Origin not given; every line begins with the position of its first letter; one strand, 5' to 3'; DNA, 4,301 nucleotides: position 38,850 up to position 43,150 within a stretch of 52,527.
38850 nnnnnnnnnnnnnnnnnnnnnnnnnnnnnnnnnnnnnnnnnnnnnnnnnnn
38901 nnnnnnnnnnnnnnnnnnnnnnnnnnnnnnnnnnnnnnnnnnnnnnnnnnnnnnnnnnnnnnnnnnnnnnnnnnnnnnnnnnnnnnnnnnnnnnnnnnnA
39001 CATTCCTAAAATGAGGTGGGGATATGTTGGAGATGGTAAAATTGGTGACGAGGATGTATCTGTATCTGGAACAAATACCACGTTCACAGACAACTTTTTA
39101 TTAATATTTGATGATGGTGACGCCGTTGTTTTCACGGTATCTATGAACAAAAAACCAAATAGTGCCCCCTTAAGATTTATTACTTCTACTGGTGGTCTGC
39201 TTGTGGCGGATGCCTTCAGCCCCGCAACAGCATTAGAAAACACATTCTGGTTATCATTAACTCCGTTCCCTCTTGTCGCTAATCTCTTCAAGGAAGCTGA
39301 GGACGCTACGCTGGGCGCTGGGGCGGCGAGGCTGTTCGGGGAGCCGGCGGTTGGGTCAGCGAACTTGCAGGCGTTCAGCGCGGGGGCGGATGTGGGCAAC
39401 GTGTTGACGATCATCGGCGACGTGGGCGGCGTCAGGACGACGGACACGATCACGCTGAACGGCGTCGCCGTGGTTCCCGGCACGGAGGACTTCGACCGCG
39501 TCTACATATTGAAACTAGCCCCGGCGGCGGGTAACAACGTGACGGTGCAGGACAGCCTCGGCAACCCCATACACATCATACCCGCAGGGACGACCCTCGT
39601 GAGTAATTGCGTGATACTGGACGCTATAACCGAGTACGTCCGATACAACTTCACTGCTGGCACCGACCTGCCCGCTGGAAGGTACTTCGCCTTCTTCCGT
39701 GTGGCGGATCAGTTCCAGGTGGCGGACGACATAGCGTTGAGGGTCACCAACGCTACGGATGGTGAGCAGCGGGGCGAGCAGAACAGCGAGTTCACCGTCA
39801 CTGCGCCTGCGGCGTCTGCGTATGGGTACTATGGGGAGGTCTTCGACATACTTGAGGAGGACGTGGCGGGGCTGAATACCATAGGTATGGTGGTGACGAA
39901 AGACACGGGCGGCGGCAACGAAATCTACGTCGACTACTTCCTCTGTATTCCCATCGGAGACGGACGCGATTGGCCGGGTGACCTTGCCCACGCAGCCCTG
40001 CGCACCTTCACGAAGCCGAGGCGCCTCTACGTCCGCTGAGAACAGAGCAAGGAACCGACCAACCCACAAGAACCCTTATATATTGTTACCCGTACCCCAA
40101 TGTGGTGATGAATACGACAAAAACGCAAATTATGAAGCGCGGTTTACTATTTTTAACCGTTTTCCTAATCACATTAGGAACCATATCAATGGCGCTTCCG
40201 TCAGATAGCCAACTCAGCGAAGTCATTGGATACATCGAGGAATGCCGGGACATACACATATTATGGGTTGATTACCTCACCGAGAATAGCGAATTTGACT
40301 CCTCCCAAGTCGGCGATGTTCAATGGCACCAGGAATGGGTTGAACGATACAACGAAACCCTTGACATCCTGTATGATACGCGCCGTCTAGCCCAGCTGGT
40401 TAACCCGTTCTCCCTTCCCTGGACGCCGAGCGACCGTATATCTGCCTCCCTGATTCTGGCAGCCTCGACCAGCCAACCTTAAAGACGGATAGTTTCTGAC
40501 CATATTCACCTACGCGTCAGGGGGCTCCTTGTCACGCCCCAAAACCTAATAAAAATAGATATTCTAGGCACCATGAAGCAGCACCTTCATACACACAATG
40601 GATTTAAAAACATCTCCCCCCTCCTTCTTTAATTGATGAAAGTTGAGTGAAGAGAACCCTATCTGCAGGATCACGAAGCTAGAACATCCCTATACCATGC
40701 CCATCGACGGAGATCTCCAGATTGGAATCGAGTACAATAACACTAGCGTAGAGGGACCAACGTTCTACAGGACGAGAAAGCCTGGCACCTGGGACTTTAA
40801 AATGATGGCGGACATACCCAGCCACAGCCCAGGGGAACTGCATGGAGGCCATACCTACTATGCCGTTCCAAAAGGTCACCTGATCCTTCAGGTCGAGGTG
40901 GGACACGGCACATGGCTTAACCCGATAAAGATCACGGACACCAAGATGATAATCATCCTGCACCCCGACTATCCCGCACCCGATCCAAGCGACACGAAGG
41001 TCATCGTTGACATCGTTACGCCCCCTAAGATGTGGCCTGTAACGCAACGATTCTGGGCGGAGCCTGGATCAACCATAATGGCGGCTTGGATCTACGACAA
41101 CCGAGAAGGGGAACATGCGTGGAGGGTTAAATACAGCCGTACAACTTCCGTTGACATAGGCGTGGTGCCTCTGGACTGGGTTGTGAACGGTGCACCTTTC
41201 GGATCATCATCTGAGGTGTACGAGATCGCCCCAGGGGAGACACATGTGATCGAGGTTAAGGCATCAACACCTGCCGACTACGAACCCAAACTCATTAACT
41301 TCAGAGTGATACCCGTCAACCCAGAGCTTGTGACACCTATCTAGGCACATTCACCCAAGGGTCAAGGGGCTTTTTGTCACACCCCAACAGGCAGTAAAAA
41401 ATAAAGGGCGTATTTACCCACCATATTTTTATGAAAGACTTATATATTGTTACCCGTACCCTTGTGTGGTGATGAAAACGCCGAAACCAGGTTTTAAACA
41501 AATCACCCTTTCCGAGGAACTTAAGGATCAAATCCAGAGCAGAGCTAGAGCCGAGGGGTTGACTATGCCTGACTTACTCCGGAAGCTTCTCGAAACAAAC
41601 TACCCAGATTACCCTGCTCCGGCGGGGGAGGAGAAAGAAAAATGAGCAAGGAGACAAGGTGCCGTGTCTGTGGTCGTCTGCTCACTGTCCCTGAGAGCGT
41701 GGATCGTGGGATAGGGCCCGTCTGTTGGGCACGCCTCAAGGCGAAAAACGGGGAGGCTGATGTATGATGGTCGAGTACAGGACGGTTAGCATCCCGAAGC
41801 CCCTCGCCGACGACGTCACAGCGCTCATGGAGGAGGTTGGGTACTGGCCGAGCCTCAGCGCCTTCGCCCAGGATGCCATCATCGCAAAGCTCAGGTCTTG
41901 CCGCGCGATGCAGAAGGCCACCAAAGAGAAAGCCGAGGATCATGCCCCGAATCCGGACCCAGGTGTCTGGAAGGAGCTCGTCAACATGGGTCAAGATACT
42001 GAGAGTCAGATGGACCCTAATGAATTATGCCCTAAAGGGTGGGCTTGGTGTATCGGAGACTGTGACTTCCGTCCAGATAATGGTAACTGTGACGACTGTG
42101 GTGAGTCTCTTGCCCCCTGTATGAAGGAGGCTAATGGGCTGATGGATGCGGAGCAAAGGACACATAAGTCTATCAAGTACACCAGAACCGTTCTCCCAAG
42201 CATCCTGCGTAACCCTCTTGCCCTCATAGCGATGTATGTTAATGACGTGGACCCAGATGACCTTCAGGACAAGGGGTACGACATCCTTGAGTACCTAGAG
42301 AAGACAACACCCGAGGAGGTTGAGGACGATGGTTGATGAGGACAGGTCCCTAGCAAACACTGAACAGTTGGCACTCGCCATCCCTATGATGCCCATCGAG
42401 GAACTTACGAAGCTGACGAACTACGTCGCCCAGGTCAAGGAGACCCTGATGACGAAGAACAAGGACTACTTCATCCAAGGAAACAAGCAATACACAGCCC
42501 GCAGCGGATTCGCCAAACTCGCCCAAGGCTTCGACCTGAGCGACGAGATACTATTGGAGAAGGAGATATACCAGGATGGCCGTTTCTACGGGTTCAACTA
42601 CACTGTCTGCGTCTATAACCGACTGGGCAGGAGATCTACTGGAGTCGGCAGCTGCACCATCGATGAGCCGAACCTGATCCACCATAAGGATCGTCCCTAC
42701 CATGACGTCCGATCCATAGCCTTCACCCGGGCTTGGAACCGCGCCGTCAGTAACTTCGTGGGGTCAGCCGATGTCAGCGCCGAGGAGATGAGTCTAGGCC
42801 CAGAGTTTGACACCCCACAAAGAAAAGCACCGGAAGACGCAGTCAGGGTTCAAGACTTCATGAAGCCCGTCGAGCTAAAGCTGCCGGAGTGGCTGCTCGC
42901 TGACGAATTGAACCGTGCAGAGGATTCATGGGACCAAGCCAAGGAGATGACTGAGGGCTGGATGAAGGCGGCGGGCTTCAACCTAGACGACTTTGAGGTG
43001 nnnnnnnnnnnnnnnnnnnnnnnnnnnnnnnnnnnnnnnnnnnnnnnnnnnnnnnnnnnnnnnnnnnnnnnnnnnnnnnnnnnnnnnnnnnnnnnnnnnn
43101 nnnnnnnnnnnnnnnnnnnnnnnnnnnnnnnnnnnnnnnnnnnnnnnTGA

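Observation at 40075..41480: Conserved 42-nt promoter-plus-start element (motif A) present three times, extending into the coding sequence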

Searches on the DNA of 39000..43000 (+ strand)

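Call 9: search_dna_similar(query=window:39000-43000:+, collection=phages, mode=distant)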
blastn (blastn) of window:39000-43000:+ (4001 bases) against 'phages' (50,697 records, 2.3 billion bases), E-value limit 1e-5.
No match.

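Call 50: search_rna_families(source=window, start=39900, end=41700, threshold=evalue, max_evalue=1)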
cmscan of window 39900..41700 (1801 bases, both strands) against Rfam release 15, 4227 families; matches with E-value up to 1: 0.
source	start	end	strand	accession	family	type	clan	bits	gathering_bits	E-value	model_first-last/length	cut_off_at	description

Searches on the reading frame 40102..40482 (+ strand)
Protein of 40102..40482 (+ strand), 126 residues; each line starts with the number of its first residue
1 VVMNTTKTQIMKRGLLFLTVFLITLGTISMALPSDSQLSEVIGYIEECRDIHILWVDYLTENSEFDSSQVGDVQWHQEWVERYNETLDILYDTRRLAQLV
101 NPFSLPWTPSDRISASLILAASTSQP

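Call 13: search_protein_families(library=pfam, proteins=[window:40102-40482:+], max_evalue=0.1)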
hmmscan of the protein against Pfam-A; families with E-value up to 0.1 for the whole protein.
window:40102-40482:+ (126 aa): 0 families

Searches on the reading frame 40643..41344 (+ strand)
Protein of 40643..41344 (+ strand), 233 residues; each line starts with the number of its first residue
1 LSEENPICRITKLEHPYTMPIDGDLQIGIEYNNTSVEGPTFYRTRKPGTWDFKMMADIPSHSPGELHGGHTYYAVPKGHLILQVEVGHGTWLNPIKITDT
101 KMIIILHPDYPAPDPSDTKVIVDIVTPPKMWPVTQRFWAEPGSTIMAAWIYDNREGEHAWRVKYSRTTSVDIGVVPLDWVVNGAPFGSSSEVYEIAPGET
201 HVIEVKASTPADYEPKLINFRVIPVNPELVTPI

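Call 13: search_protein_families(library=pfam, proteins=[window:40643-41344:+], max_evalue=0.1)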
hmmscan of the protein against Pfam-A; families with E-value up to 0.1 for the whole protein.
window:40643-41344:+ (233 aa): 0 families

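Call 29: find_related_loci(query=window:40697-41344:+, collection=viral_contigs, flank=6000)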
Query window:40697-41344:+ (215 aa) in viral_contigs; peptide patterns used: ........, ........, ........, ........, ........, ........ (x = any residue, [..] = any of these).
7 stretches matched a pattern, but none encodes a relative of the query by tblastn (E <= 1e-3).

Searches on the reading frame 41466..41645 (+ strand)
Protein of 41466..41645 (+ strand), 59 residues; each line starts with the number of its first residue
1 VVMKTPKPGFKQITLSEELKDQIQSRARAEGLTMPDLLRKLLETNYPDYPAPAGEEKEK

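Call 13: search_protein_families(library=pfam, proteins=[window:41466-41645:+], max_evalue=0.1)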
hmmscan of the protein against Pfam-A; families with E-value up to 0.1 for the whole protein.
window:41466-41645:+ (59 aa): 4 families
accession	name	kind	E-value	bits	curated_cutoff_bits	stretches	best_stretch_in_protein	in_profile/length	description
PF01402.27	RHH_1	-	6.4e-05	23.2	20.5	1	12-43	3-34/39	Ribbon-helix-helix protein, copG family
PF07878.17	RHH_5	-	0.0012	19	26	1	12-43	5-36/43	CopG-like RHH_1 or ribbon-helix-helix domain, RHH_5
PF21983.2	NikA-like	-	0.0042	17.6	27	1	13-42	9-38/72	Mobilization protein NikA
PF22513.2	FitA-like_RHH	-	0.03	14.7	27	1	15-44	8-37/39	Antitoxin FitA-like, ribbon-helix-helix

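Call 81: search_solved_structures(query=A2, max_evalue=1, show_alignments=2)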
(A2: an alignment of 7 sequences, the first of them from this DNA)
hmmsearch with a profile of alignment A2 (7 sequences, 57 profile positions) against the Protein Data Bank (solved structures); distinct sequences matched with E-value up to 1: 20.
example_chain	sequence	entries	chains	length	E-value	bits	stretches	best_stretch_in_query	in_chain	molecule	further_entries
4hv0_A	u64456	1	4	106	0.0025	20.7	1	11-42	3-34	AvtR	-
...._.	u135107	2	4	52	0.0065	19.4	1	9-50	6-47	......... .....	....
5x3t_A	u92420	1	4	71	0.01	18.7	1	9-41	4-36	Antitoxin VapB26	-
2wve_A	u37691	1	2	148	0.016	18.1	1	10-46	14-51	PUTATIVE NICKEL-RESPONSIVE REGULATOR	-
2wvd_A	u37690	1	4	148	0.018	18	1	10-46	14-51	PUTATIVE NICKEL-RESPONSIVE REGULATOR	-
2wvb_A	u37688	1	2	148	0.018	17.9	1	10-46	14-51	PUTATIVE NICKEL-RESPONSIVE REGULATOR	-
2ca9_A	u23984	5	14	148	0.019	17.9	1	10-46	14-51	PUTATIVE NICKEL-RESPONSIVE REGULATOR | nickel-responsive regulator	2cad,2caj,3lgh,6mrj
3pht_A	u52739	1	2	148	0.019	17.9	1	10-46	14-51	Putative nickel-responsive regulator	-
2wvc_A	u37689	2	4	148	0.019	17.9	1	10-46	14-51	PUTATIVE NICKEL-RESPONSIVE REGULATOR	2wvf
1xrx_A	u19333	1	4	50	0.02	17.8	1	9-49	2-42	SeqA protein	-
7bqq_A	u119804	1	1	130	0.05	16.5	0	17-45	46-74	Gogy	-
2k9i_A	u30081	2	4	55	0.069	16.1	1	11-50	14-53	Uncharacterized protein ORF56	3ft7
2bj1_A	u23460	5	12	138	0.14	15.1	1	11-54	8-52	NICKEL RESPONSIVE REGULATOR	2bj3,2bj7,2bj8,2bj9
3h87_C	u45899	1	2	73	0.16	14.9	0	13-41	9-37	Putative uncharacterized protein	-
2mdv_A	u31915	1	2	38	0.42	13.6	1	13-41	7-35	Designed protein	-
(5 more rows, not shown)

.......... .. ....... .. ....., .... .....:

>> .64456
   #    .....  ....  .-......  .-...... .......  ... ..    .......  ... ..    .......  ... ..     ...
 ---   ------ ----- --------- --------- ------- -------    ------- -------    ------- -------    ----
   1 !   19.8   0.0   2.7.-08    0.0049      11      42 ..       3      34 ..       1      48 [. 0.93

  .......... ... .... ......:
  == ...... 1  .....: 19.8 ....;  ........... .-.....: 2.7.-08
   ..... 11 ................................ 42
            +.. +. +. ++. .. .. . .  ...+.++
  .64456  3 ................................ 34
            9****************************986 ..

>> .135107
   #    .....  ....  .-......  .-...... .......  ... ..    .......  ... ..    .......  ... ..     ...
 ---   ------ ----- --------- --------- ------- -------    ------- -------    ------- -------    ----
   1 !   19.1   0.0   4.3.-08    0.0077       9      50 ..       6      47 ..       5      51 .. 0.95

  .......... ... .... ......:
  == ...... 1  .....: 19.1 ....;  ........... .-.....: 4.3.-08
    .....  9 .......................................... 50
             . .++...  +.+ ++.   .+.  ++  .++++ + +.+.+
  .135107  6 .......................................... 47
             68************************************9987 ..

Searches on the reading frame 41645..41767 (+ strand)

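Call 13: search_protein_families(library=pfam, proteins=[window:41645-41767:+], max_evalue=0.1)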
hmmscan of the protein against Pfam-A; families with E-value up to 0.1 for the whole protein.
window:41645-41767:+ (40 aa): 3 families
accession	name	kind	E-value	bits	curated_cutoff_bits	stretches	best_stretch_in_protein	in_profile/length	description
PF19474.4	DUF6011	-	3.2e-15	55.8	26.6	1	3-31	8-36/37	Family of unknown function (DUF6011)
PF23548.1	Zn_ribbon_FGT1_2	-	0.0033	17.4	27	1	5-34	4-33/35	FORGETTER1 second zinc ribbon domain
PF10122.14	Zn_ribbon_Com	-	0.058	13.3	22.9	0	2-20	3-21/52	Mu-like prophage protein Com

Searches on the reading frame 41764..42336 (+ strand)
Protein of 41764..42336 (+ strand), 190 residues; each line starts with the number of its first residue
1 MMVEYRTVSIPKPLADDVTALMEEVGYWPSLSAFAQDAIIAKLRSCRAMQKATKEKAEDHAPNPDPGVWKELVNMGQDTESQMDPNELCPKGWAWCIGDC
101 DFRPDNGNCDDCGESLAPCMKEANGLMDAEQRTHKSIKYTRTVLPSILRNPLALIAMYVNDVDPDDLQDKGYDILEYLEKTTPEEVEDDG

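Call 13: search_protein_families(library=pfam, proteins=[window:41764-42336:+], max_evalue=0.1)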
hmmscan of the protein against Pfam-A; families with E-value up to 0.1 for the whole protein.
window:41764-42336:+ (190 aa): 1 family
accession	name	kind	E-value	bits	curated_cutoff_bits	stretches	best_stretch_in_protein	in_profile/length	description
PF20173.3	ZnF_RZ-type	-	0.0089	16.1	27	1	89-115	14-40/54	RZ type zinc finger domain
